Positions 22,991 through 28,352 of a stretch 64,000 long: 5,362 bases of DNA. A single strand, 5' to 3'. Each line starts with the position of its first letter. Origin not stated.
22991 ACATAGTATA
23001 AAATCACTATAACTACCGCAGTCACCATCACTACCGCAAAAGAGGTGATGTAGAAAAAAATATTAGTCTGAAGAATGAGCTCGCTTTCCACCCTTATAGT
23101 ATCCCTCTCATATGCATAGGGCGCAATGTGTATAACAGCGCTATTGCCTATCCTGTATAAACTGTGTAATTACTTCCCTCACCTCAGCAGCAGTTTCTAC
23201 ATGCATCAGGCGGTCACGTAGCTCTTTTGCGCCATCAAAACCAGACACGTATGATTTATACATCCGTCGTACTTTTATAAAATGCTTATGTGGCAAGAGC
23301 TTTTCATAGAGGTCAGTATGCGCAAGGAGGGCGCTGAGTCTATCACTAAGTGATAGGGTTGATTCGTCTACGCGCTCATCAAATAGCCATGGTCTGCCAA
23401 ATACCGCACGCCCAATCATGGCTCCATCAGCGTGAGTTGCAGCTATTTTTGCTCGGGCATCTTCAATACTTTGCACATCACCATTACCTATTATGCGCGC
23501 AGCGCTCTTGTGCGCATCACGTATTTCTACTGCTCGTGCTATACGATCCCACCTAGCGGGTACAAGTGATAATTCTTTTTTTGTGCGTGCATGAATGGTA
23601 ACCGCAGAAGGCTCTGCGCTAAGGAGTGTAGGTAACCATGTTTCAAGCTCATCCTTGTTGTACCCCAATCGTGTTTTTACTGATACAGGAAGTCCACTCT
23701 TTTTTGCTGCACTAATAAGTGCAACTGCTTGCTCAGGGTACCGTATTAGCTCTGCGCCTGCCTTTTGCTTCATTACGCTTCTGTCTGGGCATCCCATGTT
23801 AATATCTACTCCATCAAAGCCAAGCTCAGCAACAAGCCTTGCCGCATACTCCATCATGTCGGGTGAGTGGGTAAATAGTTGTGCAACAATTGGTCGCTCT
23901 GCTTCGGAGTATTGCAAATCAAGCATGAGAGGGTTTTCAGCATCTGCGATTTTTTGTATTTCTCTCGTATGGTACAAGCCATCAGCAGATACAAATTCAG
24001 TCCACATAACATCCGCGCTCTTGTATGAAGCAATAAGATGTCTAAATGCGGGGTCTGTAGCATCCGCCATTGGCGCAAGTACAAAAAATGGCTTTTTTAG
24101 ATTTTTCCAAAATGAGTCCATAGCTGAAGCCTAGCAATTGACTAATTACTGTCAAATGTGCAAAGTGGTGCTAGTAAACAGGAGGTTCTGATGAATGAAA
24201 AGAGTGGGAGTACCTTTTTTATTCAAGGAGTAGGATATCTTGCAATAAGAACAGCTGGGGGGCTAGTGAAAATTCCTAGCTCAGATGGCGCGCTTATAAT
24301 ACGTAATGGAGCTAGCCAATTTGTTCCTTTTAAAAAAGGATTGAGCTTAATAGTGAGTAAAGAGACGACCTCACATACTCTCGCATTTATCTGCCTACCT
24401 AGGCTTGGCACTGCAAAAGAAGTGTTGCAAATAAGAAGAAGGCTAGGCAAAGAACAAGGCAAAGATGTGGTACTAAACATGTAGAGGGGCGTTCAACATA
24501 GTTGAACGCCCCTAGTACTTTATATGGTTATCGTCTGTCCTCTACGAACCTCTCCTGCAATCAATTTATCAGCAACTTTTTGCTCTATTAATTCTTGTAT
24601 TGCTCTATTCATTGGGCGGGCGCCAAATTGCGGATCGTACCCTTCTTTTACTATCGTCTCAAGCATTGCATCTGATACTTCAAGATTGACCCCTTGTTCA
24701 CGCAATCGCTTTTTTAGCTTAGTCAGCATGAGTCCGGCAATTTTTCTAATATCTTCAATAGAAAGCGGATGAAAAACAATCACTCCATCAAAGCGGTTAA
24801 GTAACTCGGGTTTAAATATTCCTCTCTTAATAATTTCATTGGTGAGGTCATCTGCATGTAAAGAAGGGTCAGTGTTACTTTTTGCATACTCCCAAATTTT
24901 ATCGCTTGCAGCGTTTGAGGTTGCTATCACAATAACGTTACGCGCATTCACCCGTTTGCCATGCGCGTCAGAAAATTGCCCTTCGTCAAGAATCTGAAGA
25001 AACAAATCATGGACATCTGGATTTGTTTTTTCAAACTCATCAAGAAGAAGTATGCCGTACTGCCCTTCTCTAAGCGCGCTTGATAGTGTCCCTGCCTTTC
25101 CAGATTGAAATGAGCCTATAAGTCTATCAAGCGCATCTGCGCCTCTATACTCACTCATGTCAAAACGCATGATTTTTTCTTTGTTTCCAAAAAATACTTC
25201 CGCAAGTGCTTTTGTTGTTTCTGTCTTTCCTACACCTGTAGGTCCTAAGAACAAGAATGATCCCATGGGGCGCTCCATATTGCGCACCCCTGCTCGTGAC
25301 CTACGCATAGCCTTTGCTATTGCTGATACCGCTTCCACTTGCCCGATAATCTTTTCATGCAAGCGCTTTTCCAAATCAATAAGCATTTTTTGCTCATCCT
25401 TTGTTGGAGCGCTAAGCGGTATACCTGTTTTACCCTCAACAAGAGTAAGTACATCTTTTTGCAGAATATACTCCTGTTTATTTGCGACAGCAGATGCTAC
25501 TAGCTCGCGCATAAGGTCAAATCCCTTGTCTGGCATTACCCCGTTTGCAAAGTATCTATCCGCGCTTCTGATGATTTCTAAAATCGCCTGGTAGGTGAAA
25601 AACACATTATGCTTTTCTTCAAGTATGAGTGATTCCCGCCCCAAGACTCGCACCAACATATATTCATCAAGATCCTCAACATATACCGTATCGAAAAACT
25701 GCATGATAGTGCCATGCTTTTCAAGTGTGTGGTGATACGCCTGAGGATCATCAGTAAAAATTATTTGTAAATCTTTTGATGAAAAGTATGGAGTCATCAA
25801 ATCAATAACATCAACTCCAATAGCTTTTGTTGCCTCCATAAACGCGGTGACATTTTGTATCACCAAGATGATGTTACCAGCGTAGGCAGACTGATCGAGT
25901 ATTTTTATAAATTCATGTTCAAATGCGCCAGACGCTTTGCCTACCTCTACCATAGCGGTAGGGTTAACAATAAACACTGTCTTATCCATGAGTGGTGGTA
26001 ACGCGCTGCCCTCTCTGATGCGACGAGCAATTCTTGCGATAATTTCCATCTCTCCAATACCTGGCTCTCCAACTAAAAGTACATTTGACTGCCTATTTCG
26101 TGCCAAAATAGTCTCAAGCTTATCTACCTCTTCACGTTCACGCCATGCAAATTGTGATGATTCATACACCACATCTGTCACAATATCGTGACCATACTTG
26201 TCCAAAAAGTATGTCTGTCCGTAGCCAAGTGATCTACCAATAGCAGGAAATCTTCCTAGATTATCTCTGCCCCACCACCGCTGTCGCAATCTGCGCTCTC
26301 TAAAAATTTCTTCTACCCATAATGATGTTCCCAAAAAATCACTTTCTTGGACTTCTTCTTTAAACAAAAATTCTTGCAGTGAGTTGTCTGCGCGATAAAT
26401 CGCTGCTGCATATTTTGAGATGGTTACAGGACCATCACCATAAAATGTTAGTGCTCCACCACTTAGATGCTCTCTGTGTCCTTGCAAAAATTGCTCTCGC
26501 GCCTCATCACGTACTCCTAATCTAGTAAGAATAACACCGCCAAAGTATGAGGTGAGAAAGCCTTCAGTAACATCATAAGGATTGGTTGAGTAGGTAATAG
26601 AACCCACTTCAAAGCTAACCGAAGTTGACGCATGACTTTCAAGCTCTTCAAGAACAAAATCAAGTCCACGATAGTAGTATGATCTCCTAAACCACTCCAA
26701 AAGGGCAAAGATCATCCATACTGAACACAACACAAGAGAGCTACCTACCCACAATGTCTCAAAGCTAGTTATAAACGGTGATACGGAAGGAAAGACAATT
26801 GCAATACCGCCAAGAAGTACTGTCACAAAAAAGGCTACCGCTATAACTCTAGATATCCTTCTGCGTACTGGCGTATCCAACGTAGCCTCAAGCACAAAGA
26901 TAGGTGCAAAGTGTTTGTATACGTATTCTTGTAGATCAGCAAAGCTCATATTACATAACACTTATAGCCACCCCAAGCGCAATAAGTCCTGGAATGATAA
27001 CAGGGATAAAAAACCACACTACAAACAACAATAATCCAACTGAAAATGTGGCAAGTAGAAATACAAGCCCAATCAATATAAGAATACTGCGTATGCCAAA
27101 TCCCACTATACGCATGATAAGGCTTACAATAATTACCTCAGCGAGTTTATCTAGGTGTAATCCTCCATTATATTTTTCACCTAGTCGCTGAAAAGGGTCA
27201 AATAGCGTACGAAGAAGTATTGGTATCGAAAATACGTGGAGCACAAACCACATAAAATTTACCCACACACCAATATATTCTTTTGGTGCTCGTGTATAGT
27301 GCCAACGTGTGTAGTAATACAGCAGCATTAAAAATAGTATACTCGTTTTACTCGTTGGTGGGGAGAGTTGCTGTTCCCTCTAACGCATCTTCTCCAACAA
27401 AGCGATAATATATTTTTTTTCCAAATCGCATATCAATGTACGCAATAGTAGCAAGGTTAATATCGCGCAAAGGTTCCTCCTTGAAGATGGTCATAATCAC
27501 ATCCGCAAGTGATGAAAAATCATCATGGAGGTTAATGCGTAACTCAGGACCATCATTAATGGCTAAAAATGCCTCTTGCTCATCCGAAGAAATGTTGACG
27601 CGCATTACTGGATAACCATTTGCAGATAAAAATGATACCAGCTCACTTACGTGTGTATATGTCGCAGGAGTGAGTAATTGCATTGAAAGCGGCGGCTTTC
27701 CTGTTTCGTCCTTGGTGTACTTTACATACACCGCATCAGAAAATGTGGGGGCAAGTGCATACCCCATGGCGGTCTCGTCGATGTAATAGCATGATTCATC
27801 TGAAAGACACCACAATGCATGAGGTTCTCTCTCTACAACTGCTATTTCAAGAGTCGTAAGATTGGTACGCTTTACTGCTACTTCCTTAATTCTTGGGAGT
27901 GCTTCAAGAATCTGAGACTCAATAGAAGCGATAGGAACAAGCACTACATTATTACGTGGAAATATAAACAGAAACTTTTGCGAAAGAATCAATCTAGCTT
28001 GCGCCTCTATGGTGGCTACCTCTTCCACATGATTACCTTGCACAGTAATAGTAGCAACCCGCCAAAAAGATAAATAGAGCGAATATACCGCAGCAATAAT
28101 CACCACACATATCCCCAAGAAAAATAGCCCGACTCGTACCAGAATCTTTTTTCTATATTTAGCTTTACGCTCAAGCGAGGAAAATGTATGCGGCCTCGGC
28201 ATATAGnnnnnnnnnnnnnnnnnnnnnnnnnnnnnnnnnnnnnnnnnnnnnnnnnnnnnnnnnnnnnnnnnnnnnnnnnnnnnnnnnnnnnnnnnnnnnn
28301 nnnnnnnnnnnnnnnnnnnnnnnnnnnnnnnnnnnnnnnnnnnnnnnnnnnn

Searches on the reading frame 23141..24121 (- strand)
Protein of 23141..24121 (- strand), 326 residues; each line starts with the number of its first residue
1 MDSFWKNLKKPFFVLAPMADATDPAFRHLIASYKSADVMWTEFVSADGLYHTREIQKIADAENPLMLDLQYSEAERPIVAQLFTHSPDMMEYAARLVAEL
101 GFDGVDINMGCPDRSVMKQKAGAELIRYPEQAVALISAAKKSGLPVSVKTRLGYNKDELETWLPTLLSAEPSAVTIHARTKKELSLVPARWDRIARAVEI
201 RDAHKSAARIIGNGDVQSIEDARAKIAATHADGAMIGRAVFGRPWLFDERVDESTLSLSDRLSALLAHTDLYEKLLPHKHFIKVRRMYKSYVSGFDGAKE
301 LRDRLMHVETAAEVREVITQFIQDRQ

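Call 33: search_protein_families(library=pfam, proteins=[window:23141-24121:-], max_evalue=0.0001)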
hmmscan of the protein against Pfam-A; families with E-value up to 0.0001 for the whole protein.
window:23141-24121:- (326 aa): 1 family
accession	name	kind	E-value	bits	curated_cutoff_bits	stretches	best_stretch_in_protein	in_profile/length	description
PF01207.24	Dus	-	1.3e-57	195.7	20.4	1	15-320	2-304/311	Dihydrouridine synthase (Dus)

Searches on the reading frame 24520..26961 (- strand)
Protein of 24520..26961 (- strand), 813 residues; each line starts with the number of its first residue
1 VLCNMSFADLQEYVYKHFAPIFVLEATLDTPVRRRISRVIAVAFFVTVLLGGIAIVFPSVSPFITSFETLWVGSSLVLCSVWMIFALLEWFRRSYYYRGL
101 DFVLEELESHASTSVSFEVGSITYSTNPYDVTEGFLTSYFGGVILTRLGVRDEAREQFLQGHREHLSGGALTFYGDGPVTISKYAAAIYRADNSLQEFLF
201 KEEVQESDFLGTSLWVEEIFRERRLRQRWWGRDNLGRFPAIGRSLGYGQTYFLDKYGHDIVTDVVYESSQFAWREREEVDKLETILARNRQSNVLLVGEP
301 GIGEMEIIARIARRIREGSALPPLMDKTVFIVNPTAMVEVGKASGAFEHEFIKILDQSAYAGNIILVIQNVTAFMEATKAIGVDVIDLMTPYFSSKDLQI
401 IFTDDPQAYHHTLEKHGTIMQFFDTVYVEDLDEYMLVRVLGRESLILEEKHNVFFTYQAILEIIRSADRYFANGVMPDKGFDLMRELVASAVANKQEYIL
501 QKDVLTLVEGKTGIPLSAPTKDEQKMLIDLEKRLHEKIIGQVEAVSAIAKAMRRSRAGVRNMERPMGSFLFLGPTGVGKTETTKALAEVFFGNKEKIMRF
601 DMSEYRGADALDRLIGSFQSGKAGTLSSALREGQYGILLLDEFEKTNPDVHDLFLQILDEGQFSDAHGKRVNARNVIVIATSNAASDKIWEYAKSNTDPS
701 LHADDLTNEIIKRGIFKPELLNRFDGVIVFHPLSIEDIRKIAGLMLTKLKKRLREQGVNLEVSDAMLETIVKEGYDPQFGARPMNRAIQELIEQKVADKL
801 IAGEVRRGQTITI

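Call 9: search_protein_families(library=pfam, proteins=[window:24520-26961:-], max_evalue=0.00001)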
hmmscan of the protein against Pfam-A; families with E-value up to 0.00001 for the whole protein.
window:24520-26961:- (813 aa): 6 families
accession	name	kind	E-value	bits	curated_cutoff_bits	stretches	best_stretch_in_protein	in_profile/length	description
PF07724.20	AAA_2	-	4.8e-40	137.7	27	1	564-725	1-164/166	AAA domain (Cdc48 subfamily)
PF10431.15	ClpB_D2-small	-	8.1e-27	93.5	21.9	1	733-813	1-81/81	C-terminal, D2-small domain, of ClpB protein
PF07728.20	AAA_5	-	1.7e-13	51.2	22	1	569-686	2-125/139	AAA domain (dynein-related subfamily)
PF00004.35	AAA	-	1e-09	39.3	21.2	1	570-687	2-112/131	ATPase family associated with various cellular activities (AAA)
PF00158.32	Sigma54_activat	-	1.9e-08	34.6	20.2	1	550-687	6-146/168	Sigma-54 interaction domain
PF17871.7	AAA_lid_9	-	5.7e-06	26.6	22.8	0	447-496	16-65/104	AAA lid domain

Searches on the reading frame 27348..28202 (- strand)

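Call 33: search_protein_families(library=pfam, proteins=[window:27348-28202:-], max_evalue=0.0001)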
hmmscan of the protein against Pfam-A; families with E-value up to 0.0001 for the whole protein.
window:27348-28202:- (284 aa): 1 family
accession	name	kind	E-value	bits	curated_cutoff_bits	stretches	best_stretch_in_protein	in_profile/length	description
PF08478.15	POTRA_1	-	5.9e-07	30.1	23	1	48-125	2-69/69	POTRA domain, FtsQ-type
